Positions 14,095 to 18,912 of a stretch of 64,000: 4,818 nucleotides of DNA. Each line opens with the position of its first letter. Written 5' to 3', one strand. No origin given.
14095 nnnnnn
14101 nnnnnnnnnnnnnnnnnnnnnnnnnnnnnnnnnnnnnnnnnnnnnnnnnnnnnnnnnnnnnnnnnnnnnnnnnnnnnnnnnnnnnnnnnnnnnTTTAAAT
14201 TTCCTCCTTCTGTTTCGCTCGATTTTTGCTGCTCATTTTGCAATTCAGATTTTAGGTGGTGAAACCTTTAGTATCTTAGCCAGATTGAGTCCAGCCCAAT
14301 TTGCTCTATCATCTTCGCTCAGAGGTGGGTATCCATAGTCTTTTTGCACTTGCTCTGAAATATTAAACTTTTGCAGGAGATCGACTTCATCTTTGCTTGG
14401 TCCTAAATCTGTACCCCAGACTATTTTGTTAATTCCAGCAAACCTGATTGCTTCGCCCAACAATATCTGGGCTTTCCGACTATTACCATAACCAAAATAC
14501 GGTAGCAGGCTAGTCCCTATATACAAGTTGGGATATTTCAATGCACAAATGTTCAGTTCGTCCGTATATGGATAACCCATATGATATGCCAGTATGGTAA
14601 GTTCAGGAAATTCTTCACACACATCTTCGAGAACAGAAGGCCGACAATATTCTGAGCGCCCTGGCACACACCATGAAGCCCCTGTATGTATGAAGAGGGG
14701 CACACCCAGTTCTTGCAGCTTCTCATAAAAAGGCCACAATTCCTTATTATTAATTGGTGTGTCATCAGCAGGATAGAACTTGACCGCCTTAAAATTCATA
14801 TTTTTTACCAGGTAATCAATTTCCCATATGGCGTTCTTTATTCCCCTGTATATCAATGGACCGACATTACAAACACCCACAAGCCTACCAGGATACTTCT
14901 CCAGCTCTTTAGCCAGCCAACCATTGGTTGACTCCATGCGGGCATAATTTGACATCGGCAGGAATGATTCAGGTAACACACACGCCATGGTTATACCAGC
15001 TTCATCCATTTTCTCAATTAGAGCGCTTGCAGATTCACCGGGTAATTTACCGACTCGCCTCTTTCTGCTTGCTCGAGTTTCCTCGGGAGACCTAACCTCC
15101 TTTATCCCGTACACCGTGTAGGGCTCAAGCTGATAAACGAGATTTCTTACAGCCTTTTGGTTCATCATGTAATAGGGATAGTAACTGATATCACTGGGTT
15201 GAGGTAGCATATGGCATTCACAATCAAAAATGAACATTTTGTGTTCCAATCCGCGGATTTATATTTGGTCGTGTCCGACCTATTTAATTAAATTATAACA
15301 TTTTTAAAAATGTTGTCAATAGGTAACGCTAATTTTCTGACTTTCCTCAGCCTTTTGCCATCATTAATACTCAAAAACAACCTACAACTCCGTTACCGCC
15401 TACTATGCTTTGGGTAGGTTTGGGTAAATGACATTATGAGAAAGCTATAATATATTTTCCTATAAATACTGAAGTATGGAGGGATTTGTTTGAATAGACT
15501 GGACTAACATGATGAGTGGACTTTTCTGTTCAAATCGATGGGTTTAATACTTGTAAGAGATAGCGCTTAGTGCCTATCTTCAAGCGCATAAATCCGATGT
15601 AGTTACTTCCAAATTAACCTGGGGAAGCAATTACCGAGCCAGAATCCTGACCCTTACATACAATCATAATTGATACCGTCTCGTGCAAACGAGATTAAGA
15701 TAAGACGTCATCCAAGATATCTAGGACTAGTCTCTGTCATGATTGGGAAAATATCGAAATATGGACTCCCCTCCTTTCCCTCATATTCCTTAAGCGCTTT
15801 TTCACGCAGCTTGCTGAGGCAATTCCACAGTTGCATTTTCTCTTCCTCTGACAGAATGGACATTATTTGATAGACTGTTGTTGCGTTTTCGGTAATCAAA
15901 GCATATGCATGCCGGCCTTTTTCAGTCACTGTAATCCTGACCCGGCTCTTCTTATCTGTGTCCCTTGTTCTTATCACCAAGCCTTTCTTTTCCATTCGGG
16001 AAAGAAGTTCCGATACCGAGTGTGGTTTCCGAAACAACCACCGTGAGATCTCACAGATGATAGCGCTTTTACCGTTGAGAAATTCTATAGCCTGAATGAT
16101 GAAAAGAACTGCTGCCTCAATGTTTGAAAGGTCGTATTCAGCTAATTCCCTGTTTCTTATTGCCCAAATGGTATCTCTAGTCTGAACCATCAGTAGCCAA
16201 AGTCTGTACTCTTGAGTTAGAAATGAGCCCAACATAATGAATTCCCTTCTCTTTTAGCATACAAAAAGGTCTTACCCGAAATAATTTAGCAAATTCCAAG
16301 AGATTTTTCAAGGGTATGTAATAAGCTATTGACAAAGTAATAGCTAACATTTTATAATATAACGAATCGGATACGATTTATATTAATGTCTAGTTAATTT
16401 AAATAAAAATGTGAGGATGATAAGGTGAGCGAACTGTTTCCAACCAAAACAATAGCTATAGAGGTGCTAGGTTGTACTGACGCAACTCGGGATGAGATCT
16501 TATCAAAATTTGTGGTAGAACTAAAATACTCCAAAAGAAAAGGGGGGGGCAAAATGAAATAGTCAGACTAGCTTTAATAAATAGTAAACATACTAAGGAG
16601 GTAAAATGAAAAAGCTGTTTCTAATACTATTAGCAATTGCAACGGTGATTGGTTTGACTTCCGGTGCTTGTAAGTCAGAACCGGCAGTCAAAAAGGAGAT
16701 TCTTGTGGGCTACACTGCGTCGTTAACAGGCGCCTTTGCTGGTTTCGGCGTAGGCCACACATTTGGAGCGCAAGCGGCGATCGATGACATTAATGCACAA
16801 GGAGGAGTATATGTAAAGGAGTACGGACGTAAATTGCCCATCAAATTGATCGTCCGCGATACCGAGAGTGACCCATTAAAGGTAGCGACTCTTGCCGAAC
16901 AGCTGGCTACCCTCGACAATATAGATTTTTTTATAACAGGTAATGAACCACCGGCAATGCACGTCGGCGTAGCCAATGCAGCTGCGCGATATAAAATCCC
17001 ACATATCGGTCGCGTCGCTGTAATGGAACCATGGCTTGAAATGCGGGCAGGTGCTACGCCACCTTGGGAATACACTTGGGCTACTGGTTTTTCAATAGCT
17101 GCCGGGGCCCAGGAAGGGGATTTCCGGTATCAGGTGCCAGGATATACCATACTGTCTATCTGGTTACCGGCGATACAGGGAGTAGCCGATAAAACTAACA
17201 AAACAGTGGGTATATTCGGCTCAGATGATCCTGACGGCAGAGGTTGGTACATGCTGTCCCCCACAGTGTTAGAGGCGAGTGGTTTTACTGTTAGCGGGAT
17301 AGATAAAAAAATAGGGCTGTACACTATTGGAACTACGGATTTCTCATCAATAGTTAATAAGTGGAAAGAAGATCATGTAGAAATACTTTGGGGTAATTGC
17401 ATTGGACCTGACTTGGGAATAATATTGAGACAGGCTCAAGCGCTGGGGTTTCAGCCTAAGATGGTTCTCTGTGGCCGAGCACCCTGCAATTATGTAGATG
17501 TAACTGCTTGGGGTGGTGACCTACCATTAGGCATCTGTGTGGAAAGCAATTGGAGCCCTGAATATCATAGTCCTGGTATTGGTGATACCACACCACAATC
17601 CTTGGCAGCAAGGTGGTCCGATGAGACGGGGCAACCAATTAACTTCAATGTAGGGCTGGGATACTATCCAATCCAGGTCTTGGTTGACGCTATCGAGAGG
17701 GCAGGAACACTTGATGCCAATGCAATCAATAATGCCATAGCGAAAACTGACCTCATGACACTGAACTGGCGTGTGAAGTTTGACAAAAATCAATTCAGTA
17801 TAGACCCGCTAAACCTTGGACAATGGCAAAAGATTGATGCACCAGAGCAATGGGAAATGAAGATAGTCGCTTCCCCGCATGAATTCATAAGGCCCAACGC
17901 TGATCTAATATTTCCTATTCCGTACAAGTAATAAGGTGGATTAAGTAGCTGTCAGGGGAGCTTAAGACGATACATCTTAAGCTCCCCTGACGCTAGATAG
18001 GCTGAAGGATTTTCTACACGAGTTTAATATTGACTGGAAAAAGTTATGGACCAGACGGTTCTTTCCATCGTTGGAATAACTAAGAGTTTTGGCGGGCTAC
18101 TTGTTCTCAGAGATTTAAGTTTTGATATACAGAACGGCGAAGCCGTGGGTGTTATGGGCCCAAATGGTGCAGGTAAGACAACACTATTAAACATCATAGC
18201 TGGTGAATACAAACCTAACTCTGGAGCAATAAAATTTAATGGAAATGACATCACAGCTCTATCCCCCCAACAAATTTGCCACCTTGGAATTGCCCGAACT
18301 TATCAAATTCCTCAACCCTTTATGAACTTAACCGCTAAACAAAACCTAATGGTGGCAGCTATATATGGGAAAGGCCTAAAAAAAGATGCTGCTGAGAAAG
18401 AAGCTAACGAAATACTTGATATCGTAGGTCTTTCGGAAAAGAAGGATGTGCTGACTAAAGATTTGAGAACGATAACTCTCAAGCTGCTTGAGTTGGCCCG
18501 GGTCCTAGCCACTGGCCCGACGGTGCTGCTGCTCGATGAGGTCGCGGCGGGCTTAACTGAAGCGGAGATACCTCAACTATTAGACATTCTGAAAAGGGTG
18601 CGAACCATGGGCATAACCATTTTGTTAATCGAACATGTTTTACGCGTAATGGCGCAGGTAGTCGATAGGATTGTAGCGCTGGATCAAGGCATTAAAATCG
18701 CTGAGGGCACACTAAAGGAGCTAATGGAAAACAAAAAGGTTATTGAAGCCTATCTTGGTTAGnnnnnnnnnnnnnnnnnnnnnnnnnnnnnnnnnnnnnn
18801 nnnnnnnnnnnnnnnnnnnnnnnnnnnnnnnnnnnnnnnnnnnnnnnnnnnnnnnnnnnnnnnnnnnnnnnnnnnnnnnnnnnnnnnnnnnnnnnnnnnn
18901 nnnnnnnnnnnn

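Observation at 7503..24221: Island cargo is a complete CoA-dependent (hydroxy)aromatic-acid catabolic module of unknown substrate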

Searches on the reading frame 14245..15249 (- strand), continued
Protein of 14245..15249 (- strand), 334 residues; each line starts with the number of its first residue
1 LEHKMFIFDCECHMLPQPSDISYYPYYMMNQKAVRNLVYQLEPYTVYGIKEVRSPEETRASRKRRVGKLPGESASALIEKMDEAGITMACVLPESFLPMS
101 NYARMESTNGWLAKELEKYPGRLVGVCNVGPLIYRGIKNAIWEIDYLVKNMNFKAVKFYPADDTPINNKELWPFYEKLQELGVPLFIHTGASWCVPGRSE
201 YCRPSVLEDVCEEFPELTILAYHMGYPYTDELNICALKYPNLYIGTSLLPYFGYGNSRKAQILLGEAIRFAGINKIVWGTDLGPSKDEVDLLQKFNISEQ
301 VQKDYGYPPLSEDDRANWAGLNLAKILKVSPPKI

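Call 88: find_related_loci(query=A1, collection=metagenome_contigs, flank=10000)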
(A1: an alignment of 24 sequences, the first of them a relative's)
Query A1 (330 aa) in metagenome_contigs; peptide patterns used: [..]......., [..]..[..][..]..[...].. (x = any residue, [..] = any of these).
130 stretches matched a pattern; 48 encode a relative of the query (tblastn E <= 1e-3); 48 distinct loci.
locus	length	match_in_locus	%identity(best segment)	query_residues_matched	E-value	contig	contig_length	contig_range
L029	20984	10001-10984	69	1-328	5e-163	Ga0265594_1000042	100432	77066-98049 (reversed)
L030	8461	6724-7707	69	1-328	4e-163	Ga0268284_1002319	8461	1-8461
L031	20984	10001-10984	69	1-328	5e-163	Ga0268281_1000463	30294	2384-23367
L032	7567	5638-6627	68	1-330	9e-163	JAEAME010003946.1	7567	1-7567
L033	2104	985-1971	69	1-329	1e-174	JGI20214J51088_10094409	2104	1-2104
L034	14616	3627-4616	68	1-330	4e-162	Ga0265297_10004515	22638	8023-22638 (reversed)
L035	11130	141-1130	68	1-330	6e-160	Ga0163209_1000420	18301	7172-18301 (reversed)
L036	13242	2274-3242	68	1-323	1e-159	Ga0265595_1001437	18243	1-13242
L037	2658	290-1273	67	1-328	4e-167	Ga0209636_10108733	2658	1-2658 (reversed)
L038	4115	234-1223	63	1-330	3e-157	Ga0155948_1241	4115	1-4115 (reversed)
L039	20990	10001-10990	66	1-328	4e-151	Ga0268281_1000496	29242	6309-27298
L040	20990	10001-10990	66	1-328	4e-151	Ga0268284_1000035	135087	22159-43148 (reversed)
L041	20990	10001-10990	66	1-328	4e-151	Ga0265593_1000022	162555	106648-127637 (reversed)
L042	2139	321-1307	66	1-327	1e-161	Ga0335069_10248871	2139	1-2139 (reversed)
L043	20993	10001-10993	65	1-329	2e-150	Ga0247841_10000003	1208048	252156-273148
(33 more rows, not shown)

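Call 98: search_protein_representatives(protein=P0001)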
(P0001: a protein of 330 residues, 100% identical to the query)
Query: 330 residues. Proteins with E-value up to 0.001 (for the whole library): 2813; up to 1e-10: 521; up to 1e-30: 32. The best 150 are listed.
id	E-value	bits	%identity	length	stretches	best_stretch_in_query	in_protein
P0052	7.3e-107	373.6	53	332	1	1-329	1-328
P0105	3.7e-72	259.5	67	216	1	147-311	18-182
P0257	2.3e-69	250.3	43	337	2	69-325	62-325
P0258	4.7e-68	246.0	42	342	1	2-325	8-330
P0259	2.3e-67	243.7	45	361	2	69-329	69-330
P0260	9.9e-66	238.3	44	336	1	68-327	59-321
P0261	4.8e-64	232.8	40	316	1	2-325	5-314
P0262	2.8e-63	230.3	39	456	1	2-327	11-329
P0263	5.3e-62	226.1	55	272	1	58-237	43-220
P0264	2.4e-60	220.6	41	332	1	64-329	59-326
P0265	1.2e-58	215.1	46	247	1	96-327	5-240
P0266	3.1e-58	213.7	42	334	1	69-328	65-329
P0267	4.7e-58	213.1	40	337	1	2-330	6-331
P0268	3.4e-50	187.2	38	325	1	65-327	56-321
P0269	1.9e-48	181.5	55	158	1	175-325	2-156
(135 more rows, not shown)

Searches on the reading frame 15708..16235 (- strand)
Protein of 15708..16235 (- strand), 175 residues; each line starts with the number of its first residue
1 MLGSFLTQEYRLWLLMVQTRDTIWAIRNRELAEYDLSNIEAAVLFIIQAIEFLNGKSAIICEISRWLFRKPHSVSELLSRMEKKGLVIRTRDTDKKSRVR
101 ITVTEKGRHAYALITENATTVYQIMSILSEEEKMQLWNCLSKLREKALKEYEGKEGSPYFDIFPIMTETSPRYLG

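Call 3: search_protein_families(library=pfam, proteins=[window:15708-16235:-])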
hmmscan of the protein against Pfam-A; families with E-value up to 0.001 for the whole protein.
window:15708-16235:- (175 aa): 4 families
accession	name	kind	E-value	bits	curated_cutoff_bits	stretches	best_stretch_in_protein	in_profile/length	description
PF13463.12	HTH_27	-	2.7e-07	31.2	22.2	1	36-107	1-68/68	Winged helix DNA-binding domain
PF01047.28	MarR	-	0.00016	22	24.6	1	62-95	22-56/59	MarR family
PF12802.13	MarR_2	-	0.00051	20.6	27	0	62-93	25-56/61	MarR family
PF01325.25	Fe_dep_repress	-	0.00073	20.1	26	0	62-89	27-54/60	Iron dependent repressor, N-terminal DNA binding domain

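Call 8: search_protein_families(library=ncbifam, proteins=[window:15708-16235:-], max_evalue=0.00001)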
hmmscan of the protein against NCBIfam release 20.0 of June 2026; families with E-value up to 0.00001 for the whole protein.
window:15708-16235:- (175 aa): 5 families
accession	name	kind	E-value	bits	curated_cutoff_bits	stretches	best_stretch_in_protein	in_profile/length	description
TIGR02337.1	HpaR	equivalog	6.3e-08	32.5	121.2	1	16-142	6-128/130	homoprotocatechuate degradation operon regulator HpaR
NF050133.1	TransRegFabT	equivalog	2.3e-07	31.2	200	1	21-145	9-132/138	fatty acid biosynthesis transcriptional regulator FabT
TIGR04472.1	reg_rSAM_mob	hypoth_equivalog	9.5e-07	28.9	240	1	73-146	61-135/141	radical SAM mobile pair system MarR family transcriptional regulator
NF045593.1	bilirub_TF_BilQ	equivalog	2.3e-06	27.3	125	1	76-145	63-133/135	bilirubin utilization transcriptional regulator BilQ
NF041230.1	BagL_FevM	exception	3.7e-06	27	230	1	74-142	71-140/145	MarR family transcriptional regulator BagL/FevM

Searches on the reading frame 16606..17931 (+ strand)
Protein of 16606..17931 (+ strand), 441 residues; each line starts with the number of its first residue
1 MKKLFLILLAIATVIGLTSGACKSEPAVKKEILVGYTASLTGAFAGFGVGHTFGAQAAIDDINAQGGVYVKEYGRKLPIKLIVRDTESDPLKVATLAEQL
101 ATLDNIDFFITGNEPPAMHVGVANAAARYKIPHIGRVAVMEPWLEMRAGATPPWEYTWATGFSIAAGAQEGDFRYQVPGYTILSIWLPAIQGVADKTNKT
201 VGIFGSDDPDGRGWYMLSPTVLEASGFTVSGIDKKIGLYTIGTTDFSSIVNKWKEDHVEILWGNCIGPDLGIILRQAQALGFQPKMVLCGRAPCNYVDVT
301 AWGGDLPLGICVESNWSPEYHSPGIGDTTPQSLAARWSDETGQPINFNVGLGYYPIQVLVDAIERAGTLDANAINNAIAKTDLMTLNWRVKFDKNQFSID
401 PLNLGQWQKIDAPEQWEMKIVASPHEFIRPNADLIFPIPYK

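Call 3: search_protein_families(library=pfam, proteins=[window:16606-17931:+])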
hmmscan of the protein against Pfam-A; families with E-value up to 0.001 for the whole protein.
window:16606-17931:+ (441 aa): 2 families
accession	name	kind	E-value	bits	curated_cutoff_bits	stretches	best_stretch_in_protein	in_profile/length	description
PF13458.12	Peripla_BP_6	-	8.9e-36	124.7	31.7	1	32-408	2-339/343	Periplasmic binding protein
PF13433.12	Peripla_BP_5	-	5.1e-14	52.6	27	2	238-430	169-354/363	Periplasmic binding protein domain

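Call 8: search_protein_families(library=ncbifam, proteins=[window:16606-17931:+], max_evalue=0.00001)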
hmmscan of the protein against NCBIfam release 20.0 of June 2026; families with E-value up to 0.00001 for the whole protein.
window:16606-17931:+ (441 aa): 3 families
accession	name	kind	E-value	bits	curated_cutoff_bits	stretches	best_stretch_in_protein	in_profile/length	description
NF011933.0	PRK15404.1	subfamily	2.4e-17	63.1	477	1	240-395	200-347/370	high-affinity branched-chain amino acid ABC transporter substrate-binding protein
TIGR03407.1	urea_ABC_UrtA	exception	2.6e-10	39.7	492.75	0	32-107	1-70/361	urea ABC transporter substrate-binding protein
TIGR03669.1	urea_ABC_arch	equivalog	7e-06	25.3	494.8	0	39-112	8-75/375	urea ABC transporter substrate-binding protein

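Call 32: search_solved_structures(query=window:16606-17931:+, max_evalue=0.00001)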
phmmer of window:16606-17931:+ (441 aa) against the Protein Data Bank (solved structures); distinct sequences matched with E-value up to 0.00001: 9.
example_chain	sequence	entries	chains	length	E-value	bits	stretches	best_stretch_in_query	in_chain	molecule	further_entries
3ipc_A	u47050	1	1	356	1.4e-10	43.3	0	239-395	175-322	ABC transporter, substrate binding protein (Amino acid)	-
3ip5_A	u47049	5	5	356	1.7e-10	43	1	32-395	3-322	ABC transporter, substrate binding protein (Amino acid)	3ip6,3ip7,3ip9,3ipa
2lbp_A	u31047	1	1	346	3.1e-09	38.8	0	240-398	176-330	LEUCINE-BINDING PROTEIN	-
1usg_A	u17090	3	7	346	2.8e-08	35.7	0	240-398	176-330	LEUCINE-SPECIFIC BINDING PROTEIN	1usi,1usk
3td9_A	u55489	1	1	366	2.1e-07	32.8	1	227-382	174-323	Branched chain amino acid ABC transporter, periplasmic amino acid-binding protein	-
1z15_A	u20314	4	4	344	2.3e-07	32.6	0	240-286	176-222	Leu/Ile/Val-binding protein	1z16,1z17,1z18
2liv_A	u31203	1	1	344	4.7e-07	31.7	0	240-286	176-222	LEUCINE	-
4n0q_A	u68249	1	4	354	1.3e-06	30.2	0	238-373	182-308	Leu/Ile/Val-binding protein homolog 3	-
4gnr_A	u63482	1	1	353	4.9e-06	28.3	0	29-135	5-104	ABC transporter substrate-binding protein-branched chain amino acid transport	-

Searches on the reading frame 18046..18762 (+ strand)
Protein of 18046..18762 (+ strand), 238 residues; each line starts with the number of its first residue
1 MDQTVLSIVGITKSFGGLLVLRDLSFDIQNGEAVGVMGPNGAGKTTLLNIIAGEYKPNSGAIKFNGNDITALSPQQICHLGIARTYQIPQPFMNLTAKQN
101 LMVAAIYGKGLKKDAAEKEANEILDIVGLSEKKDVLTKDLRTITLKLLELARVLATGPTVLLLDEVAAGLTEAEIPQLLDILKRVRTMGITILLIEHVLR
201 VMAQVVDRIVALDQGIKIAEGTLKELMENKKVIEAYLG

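Call 4: search_protein_families(library=pfam, proteins=[window:18046-18762:+])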
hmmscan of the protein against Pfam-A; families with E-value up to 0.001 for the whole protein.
window:18046-18762:+ (238 aa): 6 families
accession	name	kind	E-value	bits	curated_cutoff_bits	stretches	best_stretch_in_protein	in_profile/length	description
PF00005.33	ABC_tran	-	7.1e-27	95.1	25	1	21-166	1-135/137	ABC transporter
PF12399.14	BCA_ABC_TP_C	-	5.8e-07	29.4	25.5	1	217-238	2-23/27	Branched-chain amino acid ATP-binding cassette transporter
PF00004.35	AAA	-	5.6e-05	24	21.2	0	36-173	3-73/131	ATPase family associated with various cellular activities (AAA)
PF13401.12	AAA_22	-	6e-05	23.8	27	1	36-195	10-121/130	AAA domain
PF13191.12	AAA_16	-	0.00025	22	32.6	0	30-167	23-142/167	AAA ATPase domain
PF13173.12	AAA_14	-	0.0004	20.8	27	0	32-73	3-44/129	AAA domain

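Call 85: search_protein_families(library=ncbifam, proteins=[window:18046-18762:+], max_evalue=0.00001)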
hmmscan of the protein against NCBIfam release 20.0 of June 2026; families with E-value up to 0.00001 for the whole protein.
window:18046-18762:+ (238 aa): 185 families (the best 25 are shown)
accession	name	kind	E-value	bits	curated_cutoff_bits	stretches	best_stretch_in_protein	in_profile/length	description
TIGR03411.1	urea_trans_UrtD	equivalog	3.6e-52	177.4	304.1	1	5-238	2-241/242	urea ABC transporter ATP-binding protein UrtD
NF008449.1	PRK11300.1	equivalog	8.5e-49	166.1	362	1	1-238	1-253/255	high-affinity branched-chain amino acid ABC transporter ATP-binding protein LivG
TIGR04406.1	LPS_export_lptB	equivalog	1.6e-42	145.5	240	1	6-238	2-234/239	LPS export ABC transporter ATP-binding protein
TIGR01188.1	drrA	subfamily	1.1e-37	130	312.45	1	13-228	1-213/302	daunorubicin resistance ABC transporter, ATP-binding protein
NF047930.1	ABC_ATP_B6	equivalog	4.5e-36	124.5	670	1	5-228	2-225/510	putative B6 ABC transporter ATP-binding protein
TIGR03265.1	PhnT2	equivalog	3.4e-35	121.9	457.7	1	4-229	3-225/353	putative 2-aminoethylphosphonate ABC transporter ATP-binding protein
NF041861.1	YtfR_transport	equivalog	6.3e-35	120.5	850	1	5-237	1-234/492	galactofuranose ABC transporter, ATP-binding protein YtfR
TIGR03864.1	PQQ_ABC_ATP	hypoth_equivalog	8.1e-35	120.4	302.25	1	6-232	2-225/236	ABC transporter, ATP-binding subunit, PQQ-dependent alcohol dehydrogenase system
NF007253.0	PRK09700.1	equivalog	2.3e-34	118.9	772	1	4-233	4-238/510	D-allose ABC transporter ATP-binding protein AlsA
NF011967.0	PRK15439.1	equivalog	3.1e-34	118.3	586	1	3-235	9-235/510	autoinducer 2 ABC transporter ATP-binding protein LsrA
TIGR03410.1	urea_trans_UrtE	equivalog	6.7e-34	117.3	285.8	1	6-230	1-223/230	urea ABC transporter ATP-binding subunit UrtE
NF008442.0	PRK11288.1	equivalog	8.9e-34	116.6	689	1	3-237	5-241/504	L-arabinose ABC transporter ATP-binding protein AraG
NF010059.0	PRK13536.1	equivalog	9.3e-34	116.7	549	1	3-236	41-274/342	nodulation factor ABC transporter ATP-binding protein NodI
NF010060.0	PRK13537.1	equivalog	1.1e-33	116.5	521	1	3-230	13-237/314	nodulation factor ABC transporter ATP-binding protein NodI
NF008144.0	PRK10895.1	equivalog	2.6e-33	115.5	381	1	9-238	7-236/241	LPS export ABC transporter ATP-binding protein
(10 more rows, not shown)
